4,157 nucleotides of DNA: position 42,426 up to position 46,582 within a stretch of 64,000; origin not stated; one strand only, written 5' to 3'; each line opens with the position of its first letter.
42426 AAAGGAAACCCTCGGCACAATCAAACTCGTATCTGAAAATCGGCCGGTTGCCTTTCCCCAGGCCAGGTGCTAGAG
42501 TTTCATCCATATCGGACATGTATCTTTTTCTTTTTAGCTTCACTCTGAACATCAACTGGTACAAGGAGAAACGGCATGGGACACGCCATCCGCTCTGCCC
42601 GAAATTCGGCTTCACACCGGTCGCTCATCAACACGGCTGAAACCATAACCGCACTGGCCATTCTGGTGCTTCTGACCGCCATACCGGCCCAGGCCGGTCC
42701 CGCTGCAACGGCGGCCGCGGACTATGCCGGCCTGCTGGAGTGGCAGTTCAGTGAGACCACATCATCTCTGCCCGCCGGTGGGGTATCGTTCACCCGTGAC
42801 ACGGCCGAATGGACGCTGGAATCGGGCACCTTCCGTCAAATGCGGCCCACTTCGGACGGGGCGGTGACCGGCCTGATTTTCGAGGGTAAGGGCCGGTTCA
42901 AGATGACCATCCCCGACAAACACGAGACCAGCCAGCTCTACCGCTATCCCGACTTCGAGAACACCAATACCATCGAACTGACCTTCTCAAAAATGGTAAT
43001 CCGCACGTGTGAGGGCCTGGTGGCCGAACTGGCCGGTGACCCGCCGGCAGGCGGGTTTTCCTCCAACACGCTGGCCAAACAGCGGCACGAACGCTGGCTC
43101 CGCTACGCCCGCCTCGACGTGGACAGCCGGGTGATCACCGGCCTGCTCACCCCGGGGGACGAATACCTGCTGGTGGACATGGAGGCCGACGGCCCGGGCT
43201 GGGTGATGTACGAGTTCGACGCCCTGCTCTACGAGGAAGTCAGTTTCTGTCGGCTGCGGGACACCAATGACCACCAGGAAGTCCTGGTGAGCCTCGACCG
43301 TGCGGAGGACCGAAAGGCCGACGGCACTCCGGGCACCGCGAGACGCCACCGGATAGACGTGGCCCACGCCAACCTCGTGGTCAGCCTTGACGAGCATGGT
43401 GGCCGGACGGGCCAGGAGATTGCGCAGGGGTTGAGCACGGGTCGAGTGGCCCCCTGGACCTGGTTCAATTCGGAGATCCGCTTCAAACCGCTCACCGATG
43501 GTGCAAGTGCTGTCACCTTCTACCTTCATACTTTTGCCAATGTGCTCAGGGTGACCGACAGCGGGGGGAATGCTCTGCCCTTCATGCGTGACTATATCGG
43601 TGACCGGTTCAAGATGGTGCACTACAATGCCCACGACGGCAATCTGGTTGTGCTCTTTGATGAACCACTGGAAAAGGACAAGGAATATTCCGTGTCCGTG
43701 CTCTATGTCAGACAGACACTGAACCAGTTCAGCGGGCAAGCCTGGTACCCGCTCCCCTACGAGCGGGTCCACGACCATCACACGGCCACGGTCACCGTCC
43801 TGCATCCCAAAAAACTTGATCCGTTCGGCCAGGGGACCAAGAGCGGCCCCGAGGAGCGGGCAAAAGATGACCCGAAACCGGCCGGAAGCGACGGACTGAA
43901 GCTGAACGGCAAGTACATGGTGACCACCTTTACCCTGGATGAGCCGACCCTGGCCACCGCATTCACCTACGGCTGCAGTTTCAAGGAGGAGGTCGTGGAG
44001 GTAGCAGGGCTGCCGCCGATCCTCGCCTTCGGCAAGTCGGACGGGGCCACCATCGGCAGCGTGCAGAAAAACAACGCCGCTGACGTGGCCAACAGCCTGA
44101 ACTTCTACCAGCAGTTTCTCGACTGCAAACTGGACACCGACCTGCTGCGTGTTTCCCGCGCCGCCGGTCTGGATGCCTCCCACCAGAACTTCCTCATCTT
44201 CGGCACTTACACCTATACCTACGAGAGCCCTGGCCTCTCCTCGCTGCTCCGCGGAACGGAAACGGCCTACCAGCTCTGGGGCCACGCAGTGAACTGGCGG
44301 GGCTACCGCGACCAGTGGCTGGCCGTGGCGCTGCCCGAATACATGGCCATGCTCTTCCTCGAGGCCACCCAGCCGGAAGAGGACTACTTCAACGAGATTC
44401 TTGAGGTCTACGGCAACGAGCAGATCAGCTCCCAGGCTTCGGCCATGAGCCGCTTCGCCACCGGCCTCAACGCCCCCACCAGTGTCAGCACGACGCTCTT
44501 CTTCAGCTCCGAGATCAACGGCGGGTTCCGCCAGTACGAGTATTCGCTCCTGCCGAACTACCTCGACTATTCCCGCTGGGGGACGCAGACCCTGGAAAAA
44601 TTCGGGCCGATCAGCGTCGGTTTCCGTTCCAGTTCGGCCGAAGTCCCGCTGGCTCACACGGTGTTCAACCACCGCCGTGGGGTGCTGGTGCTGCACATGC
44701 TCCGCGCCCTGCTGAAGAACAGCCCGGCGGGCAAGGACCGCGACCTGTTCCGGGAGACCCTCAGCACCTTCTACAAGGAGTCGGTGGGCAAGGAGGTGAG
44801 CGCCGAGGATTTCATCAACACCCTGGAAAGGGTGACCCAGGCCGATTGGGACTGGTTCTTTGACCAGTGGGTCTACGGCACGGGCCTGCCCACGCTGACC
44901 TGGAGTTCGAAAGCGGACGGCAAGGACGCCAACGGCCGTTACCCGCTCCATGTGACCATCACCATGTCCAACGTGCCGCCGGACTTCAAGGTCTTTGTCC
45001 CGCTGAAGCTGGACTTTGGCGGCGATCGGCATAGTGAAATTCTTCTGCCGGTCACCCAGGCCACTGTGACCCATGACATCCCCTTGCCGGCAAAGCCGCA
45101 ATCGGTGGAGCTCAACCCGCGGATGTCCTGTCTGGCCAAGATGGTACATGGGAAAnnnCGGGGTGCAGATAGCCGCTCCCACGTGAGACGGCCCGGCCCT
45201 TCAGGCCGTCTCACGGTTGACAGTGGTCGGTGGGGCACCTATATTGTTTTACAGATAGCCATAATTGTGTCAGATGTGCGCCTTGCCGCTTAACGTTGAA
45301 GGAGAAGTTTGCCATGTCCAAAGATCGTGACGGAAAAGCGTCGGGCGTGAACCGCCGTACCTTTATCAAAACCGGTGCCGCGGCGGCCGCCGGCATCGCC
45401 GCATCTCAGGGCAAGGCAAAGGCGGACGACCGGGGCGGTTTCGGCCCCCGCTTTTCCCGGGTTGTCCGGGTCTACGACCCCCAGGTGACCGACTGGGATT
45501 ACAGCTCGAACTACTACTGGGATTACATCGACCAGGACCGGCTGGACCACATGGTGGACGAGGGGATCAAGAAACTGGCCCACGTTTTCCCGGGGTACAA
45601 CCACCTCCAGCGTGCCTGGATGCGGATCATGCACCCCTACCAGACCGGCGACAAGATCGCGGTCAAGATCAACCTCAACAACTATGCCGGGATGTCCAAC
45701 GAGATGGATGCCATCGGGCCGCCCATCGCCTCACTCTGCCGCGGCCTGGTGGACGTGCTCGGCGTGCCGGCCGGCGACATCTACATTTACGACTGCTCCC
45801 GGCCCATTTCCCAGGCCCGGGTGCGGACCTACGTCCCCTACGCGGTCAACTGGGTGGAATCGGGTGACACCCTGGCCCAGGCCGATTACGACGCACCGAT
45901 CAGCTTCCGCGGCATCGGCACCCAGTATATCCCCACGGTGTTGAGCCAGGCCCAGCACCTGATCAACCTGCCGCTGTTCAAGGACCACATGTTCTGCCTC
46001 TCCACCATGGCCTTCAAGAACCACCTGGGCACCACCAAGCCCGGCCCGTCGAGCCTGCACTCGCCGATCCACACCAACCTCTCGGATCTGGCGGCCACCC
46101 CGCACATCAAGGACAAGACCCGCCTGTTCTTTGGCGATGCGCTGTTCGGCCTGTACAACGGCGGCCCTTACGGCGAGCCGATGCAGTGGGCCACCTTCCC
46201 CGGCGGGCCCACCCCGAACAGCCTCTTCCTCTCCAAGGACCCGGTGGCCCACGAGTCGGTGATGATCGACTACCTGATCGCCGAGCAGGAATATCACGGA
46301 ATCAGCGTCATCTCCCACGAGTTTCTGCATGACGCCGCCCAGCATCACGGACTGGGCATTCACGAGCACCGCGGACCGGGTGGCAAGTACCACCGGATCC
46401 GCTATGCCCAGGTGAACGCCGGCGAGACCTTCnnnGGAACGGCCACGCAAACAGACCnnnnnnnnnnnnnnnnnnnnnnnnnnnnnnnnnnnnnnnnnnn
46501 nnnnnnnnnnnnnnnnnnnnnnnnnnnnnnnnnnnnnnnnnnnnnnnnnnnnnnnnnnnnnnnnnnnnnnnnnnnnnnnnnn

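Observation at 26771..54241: One ~335-aa C-terminal propeller-like module (five DxDxDG loops) grafted onto four unrelated secreted proteins, plus a fragment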

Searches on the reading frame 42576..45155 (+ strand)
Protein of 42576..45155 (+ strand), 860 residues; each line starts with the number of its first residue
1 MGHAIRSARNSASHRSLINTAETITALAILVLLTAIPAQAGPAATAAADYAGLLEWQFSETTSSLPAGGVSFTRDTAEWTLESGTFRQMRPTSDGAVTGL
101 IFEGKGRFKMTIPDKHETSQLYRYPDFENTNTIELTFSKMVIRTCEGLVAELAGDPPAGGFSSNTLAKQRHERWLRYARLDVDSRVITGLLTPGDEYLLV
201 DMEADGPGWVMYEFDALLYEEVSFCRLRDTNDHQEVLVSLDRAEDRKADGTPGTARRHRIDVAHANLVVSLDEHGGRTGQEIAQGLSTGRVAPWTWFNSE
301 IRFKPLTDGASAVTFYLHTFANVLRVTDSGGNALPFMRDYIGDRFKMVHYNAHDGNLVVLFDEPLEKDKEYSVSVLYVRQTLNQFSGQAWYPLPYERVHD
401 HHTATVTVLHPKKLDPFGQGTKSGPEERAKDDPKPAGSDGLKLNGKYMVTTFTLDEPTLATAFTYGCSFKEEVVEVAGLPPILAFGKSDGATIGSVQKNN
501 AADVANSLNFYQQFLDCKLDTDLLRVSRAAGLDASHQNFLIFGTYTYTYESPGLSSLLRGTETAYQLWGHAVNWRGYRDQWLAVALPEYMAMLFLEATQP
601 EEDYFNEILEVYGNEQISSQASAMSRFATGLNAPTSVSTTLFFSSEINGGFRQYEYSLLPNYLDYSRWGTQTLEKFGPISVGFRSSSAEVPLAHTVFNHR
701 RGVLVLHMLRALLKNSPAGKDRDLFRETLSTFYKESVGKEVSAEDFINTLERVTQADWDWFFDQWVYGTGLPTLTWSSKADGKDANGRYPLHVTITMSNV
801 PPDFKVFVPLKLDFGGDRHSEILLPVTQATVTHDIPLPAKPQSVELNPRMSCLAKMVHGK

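Call 15: search_protein_families(library=pfam, proteins=[window:42576-45155:+], max_evalue=0.001)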
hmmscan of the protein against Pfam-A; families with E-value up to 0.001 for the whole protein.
window:42576-45155:+ (860 aa): 1 family
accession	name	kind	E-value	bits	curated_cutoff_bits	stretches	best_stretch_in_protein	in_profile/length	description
PF01433.26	Peptidase_M1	-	0.00026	21.1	27.7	0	688-765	148-218/218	Peptidase family M1 domain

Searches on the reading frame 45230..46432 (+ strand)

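Call 15: search_protein_families(library=pfam, proteins=[window:45230-46432:+], max_evalue=0.001)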
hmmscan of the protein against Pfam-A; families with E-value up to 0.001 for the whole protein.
window:45230-46432:+ (401 aa): 2 families
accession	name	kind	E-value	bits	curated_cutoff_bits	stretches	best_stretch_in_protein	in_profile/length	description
PF04015.17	DUF362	-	2.6e-11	44.4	24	1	143-347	1-200/200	Domain of unknown function (DUF362)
PF10518.14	TAT_signal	-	0.00021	21.5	22.7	1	40-58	2-20/21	TAT (twin-arginine translocation) pathway signal sequence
